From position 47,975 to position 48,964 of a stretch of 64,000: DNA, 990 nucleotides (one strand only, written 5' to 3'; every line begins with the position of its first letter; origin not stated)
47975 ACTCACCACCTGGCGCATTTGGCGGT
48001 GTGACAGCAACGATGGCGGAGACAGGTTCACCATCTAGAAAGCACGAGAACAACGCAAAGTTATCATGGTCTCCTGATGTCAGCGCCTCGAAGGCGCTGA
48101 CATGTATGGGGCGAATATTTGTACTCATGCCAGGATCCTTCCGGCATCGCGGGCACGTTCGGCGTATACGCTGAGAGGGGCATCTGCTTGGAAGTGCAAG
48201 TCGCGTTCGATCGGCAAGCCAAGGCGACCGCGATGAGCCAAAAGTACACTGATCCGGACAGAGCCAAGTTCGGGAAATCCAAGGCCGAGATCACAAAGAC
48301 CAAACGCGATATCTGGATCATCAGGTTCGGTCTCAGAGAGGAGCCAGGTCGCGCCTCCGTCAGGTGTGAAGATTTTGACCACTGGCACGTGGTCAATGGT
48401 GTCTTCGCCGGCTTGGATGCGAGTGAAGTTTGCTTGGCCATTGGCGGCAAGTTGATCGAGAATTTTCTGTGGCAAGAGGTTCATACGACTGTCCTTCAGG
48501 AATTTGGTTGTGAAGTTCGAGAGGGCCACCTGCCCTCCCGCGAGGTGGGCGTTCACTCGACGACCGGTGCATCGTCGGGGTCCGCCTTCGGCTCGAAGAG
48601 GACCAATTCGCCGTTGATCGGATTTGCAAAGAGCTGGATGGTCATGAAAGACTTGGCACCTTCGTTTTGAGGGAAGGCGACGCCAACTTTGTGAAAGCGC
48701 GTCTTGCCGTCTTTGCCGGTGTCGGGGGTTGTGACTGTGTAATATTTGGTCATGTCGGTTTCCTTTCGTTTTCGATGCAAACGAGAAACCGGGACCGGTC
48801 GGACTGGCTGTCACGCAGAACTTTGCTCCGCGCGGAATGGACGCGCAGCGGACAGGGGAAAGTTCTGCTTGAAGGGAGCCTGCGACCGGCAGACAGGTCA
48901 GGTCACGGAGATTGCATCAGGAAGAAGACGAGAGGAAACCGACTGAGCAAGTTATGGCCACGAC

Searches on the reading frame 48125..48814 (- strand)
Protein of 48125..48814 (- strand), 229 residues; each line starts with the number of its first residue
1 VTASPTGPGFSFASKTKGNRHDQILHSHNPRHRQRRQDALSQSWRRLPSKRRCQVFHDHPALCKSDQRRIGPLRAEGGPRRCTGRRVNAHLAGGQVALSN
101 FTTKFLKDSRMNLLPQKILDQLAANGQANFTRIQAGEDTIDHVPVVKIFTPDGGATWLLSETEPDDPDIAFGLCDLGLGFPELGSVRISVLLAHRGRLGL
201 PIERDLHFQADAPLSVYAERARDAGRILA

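Call 47: search_protein_families(library=pfam, proteins=[window:48125-48814:-], max_evalue=0.0001)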
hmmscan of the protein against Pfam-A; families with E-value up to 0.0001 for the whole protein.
window:48125-48814:- (229 aa): 1 family
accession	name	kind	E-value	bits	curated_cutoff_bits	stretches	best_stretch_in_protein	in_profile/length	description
PF11171.13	DUF2958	-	1.4e-38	132.1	21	1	113-227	1-110/111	Protein of unknown function (DUF2958)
